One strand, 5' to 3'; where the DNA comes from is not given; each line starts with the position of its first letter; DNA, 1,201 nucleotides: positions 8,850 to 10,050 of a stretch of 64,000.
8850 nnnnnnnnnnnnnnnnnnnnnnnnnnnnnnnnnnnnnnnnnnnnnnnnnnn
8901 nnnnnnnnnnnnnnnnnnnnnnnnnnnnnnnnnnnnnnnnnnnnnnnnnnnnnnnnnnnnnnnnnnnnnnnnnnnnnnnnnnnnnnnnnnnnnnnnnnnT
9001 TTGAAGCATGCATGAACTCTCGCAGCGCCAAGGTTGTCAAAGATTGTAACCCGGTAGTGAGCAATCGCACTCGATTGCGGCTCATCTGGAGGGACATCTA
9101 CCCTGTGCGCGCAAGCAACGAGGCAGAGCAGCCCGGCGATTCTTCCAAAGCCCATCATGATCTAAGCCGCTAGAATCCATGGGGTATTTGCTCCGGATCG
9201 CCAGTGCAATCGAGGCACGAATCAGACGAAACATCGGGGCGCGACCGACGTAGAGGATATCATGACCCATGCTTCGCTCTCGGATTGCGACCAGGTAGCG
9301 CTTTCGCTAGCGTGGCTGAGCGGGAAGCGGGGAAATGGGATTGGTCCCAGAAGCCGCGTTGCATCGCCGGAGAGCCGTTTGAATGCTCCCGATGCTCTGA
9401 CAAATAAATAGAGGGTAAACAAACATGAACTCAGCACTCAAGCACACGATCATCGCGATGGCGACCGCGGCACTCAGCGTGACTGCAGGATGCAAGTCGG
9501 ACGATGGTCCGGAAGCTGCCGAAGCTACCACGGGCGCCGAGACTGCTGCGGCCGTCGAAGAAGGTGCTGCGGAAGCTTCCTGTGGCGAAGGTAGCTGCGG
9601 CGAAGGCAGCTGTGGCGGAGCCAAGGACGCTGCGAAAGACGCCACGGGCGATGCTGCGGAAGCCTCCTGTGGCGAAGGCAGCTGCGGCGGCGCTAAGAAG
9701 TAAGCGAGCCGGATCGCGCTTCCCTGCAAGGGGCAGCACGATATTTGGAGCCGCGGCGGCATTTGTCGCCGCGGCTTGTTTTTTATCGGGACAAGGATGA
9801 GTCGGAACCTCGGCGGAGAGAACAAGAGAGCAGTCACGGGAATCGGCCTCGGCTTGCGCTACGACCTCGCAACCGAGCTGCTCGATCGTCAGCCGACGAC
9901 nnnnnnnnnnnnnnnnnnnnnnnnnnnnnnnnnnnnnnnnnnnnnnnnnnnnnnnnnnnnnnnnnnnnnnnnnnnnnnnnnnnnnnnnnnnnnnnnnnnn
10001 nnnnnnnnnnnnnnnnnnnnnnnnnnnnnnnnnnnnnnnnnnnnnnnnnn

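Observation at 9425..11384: Compact MNIO (DUF692) RiPP-type cluster: Cys-motif lipopeptide precursor, maturase and DUF2063 partner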

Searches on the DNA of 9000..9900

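Call 47: search_rna_families(source=window, start=9000, end=9900, threshold=evalue, max_evalue=10, show_alignments=2)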
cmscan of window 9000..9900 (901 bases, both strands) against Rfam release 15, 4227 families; matches with E-value up to 10: 9.
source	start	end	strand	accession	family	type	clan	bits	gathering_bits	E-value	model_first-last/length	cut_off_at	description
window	9504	9638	-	RF01390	isrG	Gene; sRNA;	-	20.6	100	0.0029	1-279/279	no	isrG Hfq binding RNA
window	9715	9791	+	RF00519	suhB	Gene; sRNA;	CL00108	17.9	41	0.6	1-77/77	no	Makes More Granules Regulator RNA (mmgR)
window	9770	9817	-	RF00522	PreQ1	Cis-reg; riboswitch;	-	17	39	1.2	1-45/45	no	PreQ1 (pre queuosine) riboswitch aptamer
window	9701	9783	+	RF00021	Spot_42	Gene; sRNA;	-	16.6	80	2.2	1-115/115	no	Spot 42 RNA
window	9523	9596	-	RF04247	bZIP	Gene; sRNA;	-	16.5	41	6.4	1-72/72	no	bZIP non canonical Hac1/Xbp1 intron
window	9747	9782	-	RF02961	DUF3800-II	Gene; sRNA;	-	16.3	43.2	4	1-69/69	no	DUF3800-II RNA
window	9702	9782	+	RF02883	BcKCsr2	Gene; sRNA;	-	14.3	40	1.6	1-129/129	no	Burkholderia sRNA 2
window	9749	9776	+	RF02225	sX6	Gene; sRNA;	-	13.1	40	0.64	294-321/342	no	Proteobacterial sRNA sX6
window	9865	9878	+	RF01122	sR39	Gene; snRNA; snoRNA; CD-box;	-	11.6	50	4.2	43-56/56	no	Small nucleolar RNA sR39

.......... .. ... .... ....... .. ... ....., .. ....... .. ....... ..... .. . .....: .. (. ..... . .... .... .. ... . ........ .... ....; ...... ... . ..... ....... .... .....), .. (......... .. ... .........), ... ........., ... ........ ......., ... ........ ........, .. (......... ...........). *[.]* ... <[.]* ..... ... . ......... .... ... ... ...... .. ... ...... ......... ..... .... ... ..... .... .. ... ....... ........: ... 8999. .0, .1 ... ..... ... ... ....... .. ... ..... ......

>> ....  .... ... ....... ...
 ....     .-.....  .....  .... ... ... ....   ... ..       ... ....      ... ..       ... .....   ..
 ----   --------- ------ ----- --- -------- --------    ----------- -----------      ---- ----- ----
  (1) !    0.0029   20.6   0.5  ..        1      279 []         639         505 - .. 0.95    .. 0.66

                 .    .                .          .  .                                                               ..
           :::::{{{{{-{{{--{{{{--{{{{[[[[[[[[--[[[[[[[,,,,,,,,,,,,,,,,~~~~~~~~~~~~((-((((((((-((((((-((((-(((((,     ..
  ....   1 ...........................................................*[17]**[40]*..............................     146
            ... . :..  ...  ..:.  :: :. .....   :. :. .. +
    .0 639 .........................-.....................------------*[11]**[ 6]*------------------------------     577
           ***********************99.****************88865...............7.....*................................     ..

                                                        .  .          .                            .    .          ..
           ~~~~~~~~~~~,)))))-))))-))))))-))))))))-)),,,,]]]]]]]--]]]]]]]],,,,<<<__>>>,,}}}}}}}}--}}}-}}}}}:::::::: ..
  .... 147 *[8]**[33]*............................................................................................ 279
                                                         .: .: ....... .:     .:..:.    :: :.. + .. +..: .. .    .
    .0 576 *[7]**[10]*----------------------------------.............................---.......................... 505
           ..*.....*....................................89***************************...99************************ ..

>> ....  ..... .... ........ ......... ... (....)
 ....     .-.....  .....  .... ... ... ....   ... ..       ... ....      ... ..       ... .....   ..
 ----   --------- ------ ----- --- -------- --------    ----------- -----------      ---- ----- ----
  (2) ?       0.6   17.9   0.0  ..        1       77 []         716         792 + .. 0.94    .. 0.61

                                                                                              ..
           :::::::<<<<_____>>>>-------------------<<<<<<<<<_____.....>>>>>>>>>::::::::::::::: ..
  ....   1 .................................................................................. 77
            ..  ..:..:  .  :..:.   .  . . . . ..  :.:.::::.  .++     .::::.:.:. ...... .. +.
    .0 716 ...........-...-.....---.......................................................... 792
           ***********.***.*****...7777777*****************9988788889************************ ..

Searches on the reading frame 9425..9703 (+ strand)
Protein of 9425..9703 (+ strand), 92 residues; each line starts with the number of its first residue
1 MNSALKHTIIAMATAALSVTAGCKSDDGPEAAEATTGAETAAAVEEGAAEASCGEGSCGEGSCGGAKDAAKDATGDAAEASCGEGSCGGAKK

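Call 3: search_protein_families(library=ncbifam, proteins=[window:9425-9703:+], max_evalue=0.01)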
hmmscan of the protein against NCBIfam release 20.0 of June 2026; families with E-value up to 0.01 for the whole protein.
window:9425-9703:+ (92 aa): 2 families
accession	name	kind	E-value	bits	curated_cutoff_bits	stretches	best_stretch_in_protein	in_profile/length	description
NF050137.2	KCGExKCG_twice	domain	0.00016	21.3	19.5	1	55-89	1-28/29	HvfA family oxazolone/thioamide-modified RiPP metallophore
NF050188.1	OxThioModRiPPHvfA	equivalog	0.004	17.7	95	0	8-88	6-94/96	oxazolone/thioamide-modified RiPP metallophore HvfA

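Call 4: search_protein_families(library=pfam, proteins=[window:9425-9703:+], max_evalue=0.01)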
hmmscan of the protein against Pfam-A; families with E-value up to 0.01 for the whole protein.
window:9425-9703:+ (92 aa): 0 families

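Call 69: list_cluster_members(proteins=[window:9425-9700:+, window:9797-10660:+, window:10653-11381:+, window:7776-9158:-])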
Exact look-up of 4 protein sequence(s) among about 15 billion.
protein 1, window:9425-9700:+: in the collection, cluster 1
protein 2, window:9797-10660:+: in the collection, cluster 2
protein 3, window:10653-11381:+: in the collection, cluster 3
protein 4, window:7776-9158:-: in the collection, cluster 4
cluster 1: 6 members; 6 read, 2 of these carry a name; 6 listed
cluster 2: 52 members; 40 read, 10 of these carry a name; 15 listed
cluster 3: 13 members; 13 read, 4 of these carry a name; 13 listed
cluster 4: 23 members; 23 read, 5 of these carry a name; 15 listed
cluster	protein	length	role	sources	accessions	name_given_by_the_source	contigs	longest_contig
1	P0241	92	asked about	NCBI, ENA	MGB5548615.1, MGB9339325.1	MAG: hypothetical protein WCB63_08810 [Polyangiales bacterium]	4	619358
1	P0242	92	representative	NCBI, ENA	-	-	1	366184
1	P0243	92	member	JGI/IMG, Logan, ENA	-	uncharacterized low-complexity protein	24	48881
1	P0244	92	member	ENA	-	-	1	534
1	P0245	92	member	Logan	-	-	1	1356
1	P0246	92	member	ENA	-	-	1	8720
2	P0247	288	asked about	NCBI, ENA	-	-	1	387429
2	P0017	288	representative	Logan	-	-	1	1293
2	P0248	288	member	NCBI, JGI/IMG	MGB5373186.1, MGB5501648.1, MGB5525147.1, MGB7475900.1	MAG: DUF692 domain-containing protein [Polyangiales bacterium] | uncharacterized protein (UPF0276 family)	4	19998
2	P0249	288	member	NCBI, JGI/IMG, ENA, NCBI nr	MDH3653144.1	MAG: DUF692 domain-containing protein [Myxococcales bacterium] | DUF692 domain-containing protein [Myxococcales bacterium]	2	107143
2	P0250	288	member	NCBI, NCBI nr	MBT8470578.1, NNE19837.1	MAG: DUF692 domain-containing protein [Myxococcales bacterium] | DUF692 domain-containing protein [Deltaproteobacteria bacterium]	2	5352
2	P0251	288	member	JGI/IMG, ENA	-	hypothetical protein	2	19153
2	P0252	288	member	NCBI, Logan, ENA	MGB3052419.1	MAG: DUF692 domain-containing protein [Polyangiales bacterium]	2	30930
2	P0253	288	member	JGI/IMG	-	uncharacterized protein (UPF0276 family)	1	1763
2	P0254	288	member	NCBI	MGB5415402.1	MAG: DUF692 domain-containing protein [Polyangiales bacterium]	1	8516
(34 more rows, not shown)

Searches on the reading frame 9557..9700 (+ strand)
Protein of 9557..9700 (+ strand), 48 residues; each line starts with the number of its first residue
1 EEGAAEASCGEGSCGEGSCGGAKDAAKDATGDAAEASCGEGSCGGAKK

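Call 70: find_homologous_proteins(query=window:9557-9700:+, max_evalue=10)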
Query seq(48 aa) (48 aa): 45 proteins with E <= 10 among 140 candidates.
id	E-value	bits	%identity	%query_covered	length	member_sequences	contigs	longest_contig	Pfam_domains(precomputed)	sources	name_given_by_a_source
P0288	1.7e-8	52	89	77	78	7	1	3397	-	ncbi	-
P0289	7.3e-8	50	81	77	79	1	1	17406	-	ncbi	-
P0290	7.9e-8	50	92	75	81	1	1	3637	-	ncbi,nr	ncbi:MAG: hypothetical protein HKN10_07520 [Myxococcales bacterium]|nr:hypothetical protein [Myxococ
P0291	1.2e-6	46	89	73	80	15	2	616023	-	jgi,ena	jgi:uncharacterized low-complexity protein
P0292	1.3e-6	46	91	73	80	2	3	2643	-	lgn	-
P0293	1.4e-6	46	91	73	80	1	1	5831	-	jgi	jgi:uncharacterized low-complexity protein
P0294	1.4e-6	46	89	73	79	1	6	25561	-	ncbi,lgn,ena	-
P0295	3.1e-6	45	91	73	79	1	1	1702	-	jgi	-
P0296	6.6e-6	44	84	77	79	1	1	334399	-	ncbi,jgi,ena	-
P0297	9.1e-6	43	83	73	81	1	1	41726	-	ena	-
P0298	1.2e-5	43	89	73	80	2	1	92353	-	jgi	jgi:uncharacterized low-complexity protein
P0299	1.4e-5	43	71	71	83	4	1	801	-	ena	-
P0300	1.1e-3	37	80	73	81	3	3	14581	-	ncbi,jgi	jgi:uncharacterized low-complexity protein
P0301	2.9e-3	35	80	73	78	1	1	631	-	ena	-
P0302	4.6e-3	35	69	81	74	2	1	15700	-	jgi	jgi:uncharacterized low-complexity protein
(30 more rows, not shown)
